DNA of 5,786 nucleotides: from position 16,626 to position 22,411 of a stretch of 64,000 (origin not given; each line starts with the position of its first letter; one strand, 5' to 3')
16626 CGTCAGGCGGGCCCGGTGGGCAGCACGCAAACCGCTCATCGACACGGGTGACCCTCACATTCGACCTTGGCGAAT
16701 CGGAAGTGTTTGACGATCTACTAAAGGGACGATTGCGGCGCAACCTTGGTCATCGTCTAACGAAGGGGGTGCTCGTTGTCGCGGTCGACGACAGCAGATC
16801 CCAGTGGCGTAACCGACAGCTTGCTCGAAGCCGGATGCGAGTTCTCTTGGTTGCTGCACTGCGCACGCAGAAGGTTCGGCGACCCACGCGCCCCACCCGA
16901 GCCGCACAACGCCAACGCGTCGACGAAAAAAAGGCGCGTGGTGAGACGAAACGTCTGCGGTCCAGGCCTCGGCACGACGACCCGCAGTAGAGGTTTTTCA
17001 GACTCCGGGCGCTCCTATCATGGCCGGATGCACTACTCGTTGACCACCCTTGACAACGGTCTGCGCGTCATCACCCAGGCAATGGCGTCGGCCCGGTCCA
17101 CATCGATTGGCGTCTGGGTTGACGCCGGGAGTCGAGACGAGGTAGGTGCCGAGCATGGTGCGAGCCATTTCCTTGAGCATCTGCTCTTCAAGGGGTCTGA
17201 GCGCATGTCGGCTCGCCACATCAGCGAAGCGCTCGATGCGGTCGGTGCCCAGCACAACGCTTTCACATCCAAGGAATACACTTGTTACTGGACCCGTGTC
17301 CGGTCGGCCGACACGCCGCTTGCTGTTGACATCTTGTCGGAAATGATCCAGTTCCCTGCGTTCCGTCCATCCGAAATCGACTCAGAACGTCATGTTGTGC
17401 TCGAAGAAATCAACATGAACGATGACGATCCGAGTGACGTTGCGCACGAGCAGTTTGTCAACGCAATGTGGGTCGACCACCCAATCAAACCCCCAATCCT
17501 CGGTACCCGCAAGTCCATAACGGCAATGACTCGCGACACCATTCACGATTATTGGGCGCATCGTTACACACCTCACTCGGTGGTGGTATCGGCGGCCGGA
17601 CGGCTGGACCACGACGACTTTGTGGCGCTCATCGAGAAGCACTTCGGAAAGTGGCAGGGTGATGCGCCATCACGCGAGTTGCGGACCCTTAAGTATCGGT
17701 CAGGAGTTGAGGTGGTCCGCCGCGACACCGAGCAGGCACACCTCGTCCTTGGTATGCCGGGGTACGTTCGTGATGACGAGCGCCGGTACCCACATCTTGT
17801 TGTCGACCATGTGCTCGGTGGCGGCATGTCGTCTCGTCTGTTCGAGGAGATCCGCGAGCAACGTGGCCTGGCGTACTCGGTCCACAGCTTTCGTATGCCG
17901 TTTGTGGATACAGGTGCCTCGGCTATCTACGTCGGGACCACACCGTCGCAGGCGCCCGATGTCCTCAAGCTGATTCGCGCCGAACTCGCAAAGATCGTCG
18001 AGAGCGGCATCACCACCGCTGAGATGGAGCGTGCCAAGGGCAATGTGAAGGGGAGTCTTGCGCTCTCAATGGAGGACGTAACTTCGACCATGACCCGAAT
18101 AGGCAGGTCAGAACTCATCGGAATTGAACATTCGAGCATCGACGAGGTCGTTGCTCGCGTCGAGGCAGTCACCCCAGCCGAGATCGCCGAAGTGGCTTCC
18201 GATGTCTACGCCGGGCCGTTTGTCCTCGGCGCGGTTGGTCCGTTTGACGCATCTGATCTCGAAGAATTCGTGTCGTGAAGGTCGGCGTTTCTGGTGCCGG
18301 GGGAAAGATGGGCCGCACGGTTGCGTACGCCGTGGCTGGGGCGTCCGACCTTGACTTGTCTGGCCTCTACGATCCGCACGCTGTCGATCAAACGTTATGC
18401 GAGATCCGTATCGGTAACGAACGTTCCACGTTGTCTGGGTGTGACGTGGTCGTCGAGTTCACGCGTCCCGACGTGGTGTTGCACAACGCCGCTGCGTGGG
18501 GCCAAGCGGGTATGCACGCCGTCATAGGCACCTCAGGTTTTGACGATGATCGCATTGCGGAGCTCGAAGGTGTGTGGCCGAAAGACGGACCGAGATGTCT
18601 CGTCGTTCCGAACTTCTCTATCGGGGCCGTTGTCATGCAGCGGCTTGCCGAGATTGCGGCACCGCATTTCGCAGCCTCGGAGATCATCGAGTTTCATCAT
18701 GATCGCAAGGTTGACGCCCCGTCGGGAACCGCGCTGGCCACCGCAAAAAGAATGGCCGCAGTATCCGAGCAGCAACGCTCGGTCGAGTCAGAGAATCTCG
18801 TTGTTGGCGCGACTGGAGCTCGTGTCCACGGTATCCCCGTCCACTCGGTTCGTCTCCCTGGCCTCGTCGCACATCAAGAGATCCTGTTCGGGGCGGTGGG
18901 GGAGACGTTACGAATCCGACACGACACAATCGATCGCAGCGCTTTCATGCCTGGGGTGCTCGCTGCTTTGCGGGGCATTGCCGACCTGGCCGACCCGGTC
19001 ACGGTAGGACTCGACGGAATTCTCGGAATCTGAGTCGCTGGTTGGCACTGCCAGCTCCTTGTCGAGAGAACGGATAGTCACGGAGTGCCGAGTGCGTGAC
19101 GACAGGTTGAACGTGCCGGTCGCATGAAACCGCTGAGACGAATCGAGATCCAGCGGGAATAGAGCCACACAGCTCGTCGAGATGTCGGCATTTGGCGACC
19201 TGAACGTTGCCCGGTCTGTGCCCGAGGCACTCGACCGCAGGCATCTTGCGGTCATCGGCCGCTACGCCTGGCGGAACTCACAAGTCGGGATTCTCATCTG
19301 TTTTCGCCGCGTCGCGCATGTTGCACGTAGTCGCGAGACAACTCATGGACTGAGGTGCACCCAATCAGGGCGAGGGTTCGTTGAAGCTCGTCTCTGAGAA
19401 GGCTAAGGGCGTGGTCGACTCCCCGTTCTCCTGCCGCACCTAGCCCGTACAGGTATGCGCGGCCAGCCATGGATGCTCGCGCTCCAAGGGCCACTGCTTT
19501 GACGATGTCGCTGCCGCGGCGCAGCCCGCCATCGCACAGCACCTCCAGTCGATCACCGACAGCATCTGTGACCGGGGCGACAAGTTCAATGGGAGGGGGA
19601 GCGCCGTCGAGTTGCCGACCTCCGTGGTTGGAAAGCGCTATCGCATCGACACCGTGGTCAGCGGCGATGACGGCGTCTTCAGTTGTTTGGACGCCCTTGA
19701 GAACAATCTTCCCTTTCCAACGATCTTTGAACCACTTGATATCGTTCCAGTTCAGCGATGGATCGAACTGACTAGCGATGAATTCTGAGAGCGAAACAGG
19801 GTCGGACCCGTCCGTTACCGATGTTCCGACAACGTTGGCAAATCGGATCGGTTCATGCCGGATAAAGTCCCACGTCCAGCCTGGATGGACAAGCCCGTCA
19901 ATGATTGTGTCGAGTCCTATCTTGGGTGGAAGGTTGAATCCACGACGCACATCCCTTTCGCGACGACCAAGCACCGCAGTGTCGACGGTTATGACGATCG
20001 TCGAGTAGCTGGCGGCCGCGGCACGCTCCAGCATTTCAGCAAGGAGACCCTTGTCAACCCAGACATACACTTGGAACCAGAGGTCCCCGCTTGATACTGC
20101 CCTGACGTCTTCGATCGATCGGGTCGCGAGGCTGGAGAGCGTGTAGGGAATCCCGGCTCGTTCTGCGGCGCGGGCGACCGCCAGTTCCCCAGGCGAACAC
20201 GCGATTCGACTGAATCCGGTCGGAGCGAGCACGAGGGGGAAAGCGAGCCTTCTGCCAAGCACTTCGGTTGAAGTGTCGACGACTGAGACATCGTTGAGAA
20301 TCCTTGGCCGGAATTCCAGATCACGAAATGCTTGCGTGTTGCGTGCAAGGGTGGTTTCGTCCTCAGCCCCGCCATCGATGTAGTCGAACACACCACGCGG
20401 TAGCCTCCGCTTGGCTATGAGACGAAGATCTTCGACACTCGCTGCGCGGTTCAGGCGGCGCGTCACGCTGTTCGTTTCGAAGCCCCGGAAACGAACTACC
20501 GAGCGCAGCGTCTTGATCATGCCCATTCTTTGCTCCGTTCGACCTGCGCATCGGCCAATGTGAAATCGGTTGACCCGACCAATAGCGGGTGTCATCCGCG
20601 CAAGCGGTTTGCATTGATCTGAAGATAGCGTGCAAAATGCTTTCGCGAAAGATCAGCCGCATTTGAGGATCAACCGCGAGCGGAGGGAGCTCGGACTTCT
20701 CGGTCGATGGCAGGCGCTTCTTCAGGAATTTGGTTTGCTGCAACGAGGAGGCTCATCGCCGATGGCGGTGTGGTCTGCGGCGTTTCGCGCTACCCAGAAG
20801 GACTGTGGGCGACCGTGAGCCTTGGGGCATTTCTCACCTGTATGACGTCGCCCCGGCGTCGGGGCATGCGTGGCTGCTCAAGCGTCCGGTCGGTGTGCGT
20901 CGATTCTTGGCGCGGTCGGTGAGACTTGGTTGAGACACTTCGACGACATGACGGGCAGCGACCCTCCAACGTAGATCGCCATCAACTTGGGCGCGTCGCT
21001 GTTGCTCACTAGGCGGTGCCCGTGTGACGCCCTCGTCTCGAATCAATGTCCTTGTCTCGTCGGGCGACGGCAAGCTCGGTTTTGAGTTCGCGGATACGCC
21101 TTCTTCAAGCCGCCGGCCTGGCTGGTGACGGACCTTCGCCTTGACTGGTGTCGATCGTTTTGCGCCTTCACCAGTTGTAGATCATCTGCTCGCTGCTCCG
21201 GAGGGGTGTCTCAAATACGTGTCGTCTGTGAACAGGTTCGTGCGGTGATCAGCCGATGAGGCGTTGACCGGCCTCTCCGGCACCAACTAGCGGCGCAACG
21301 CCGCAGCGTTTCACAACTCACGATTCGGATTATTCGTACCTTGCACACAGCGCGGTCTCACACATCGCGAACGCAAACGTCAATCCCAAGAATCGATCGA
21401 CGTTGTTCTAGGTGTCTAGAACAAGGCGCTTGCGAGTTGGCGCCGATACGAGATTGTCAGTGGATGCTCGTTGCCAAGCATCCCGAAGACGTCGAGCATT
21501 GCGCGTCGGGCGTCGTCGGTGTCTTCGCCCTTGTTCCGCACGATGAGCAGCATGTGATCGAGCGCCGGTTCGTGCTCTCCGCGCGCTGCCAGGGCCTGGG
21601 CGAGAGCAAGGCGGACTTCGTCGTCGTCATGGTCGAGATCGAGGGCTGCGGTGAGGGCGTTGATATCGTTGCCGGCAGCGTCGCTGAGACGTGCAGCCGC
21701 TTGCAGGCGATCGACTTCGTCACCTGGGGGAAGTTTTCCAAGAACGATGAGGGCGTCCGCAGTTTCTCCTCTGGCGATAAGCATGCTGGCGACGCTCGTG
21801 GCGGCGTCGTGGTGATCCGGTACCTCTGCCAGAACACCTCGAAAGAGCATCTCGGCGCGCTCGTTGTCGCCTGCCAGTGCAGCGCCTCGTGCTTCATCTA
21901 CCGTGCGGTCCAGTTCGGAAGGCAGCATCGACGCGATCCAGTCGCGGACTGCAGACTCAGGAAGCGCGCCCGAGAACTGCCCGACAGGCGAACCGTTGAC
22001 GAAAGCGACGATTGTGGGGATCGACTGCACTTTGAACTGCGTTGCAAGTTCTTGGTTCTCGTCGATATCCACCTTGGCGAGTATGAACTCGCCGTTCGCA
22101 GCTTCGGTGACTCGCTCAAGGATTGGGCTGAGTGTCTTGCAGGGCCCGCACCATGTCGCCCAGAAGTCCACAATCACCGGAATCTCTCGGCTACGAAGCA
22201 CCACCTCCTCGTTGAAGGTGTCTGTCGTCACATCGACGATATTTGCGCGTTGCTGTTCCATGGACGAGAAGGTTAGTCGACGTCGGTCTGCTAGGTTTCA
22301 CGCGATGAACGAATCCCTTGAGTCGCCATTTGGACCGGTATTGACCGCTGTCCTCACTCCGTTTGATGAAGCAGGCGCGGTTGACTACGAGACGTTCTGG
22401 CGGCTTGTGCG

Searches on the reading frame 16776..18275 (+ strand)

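Call 21: search_protein_families(library=pfam, proteins=[window:16776-18275:+], max_evalue=0.001)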
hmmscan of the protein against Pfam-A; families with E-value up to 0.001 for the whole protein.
window:16776-18275:+ (500 aa): 2 families
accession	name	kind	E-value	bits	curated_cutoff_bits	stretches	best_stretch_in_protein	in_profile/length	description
PF05193.26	Peptidase_M16_C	-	2.5e-42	145.2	23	1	251-422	2-179/181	Peptidase M16 inactive domain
PF00675.25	Peptidase_M16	-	5.7e-39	133.8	22.3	1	97-244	1-148/149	Insulinase (Peptidase family M16)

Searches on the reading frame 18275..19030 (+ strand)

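Call 21: search_protein_families(library=pfam, proteins=[window:18275-19030:+], max_evalue=0.001)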
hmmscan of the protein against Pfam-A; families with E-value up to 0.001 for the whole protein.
window:18275-19030:+ (252 aa): 2 families
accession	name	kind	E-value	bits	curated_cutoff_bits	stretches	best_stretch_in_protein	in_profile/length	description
PF05173.19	DapB_C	-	1.1e-28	100.2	27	1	117-236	1-108/121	Dihydrodipicolinate reductase, C-terminus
PF01113.26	DapB_N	-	2.8e-19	69.8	25.6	1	1-114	1-124/124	Dihydrodipicolinate reductase, N-terminus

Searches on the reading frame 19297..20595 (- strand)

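Call 21: search_protein_families(library=pfam, proteins=[window:19297-20595:-], max_evalue=0.001)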
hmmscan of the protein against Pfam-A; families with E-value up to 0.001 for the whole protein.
window:19297-20595:- (433 aa): 3 families
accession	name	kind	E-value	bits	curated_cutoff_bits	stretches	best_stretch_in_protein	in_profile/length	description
PF01070.24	FMN_dh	-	1.6e-139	465.3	24.9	1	61-425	1-349/350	FMN-dependent dehydrogenase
PF00478.31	IMPDH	-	0.00012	21.6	25.6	1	340-380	197-238/345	IMP dehydrogenase / GMP reductase domain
PF01645.23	Glu_synthase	-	0.00013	21.7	20.4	1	346-386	272-312/369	Conserved region in glutamate synthase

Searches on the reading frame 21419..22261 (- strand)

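Call 52: search_protein_families(library=pfam, proteins=[window:21419-22261:-], max_evalue=0.001)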
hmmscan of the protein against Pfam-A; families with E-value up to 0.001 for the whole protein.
window:21419-22261:- (281 aa): 10 families
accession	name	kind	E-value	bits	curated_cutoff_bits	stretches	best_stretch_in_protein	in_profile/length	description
PF00085.26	Thioredoxin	-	1e-27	96.6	23.5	1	8-110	2-102/103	Thioredoxin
PF14561.12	TPR_20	-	2.5e-23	82.7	25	1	195-281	3-90/90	Tetratricopeptide repeat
PF14559.12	TPR_19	-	1.8e-09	38.2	25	1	129-188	3-62/68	Tetratricopeptide repeat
PF13098.12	Thioredoxin_2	-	2.4e-08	34.7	27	1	27-108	6-103/104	Thioredoxin-like domain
PF13905.12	Thioredoxin_8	-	5.6e-06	27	27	0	29-70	4-47/94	Thioredoxin-like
PF13899.12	Thioredoxin_7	-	7.3e-06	26.5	27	1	22-86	13-80/83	Thioredoxin-like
PF04756.19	OST3_OST6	-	2.5e-05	24.3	27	1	4-88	9-103/294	OST3 / OST6 family, transporter family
PF14595.12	Thioredoxin_9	-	4.1e-05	23.9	25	1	15-93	31-110/129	Thioredoxin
PF13432.12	TPR_16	-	0.00018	22.3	32.7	0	122-172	2-52/65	Tetratricopeptide repeat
PF23914.1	TPR_CcmH_CycH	-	0.00076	19.8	42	0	199-231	69-101/158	Cytochrome c-type biogenesis protein H TPR domain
